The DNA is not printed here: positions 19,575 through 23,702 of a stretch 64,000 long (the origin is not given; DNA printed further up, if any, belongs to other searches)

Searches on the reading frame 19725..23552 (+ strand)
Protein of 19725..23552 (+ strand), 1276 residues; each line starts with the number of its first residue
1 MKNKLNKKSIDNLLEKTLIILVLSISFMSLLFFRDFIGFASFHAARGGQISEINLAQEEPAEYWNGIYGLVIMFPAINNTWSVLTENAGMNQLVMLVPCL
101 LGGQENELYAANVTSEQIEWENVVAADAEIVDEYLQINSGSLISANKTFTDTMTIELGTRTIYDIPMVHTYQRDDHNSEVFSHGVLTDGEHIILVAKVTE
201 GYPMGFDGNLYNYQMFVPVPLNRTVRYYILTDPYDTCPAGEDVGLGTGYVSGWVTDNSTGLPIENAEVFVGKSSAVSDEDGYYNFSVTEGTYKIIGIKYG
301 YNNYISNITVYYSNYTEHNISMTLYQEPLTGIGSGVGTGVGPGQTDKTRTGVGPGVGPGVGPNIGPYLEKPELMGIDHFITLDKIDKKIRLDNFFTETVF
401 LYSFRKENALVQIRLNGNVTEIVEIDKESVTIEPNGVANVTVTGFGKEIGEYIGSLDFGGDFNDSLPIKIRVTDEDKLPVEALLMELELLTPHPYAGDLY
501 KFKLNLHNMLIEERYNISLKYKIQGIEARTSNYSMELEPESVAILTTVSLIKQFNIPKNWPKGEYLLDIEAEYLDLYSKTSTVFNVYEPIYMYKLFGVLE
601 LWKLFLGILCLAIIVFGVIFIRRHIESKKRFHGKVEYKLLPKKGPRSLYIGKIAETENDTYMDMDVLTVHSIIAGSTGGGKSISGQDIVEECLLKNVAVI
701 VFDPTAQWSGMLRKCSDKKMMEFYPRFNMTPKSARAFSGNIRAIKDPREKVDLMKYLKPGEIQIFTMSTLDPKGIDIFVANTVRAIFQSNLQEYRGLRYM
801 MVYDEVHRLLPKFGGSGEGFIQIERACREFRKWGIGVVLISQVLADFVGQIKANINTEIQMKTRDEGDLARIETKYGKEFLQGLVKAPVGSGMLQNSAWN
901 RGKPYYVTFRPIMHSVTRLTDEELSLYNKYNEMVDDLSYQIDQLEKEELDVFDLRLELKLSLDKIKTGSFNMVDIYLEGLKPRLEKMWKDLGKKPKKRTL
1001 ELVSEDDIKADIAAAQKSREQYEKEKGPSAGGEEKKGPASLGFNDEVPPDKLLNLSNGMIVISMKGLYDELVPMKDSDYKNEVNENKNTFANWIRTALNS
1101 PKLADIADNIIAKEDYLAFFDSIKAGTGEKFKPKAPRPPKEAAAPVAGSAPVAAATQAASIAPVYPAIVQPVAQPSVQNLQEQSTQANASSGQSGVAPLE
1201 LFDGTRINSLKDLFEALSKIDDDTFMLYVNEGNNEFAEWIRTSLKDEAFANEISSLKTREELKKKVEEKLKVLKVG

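Call 54: search_protein_families(library=pfam, max_evalue=0.001, proteins=[window:19725-23552:+])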
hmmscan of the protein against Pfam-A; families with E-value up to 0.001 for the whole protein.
window:19725-23552:+ (1276 aa): 5 families
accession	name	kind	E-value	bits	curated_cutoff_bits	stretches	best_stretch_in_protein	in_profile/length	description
PF01935.23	DUF87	-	3.2e-09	37.7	23.2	1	649-712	2-68/220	Helicase HerA, central domain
PF13620.12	CarboxypepD_reg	-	3.7e-08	34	32.3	1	250-323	2-82/82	Carboxypeptidase regulatory-like domain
PF13715.12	CarbopepD_reg_2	-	2.7e-07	31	32.2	1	250-321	1-75/88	CarboxypepD_reg-like domain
PF19027.5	DUF5752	-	7.4e-06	25.9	23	0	1230-1260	54-84/208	Family of unknown function (DUF5752)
PF05872.18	HerA_C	-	0.00039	19.6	22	0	655-716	8-69/502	Helicase HerA-like C-terminal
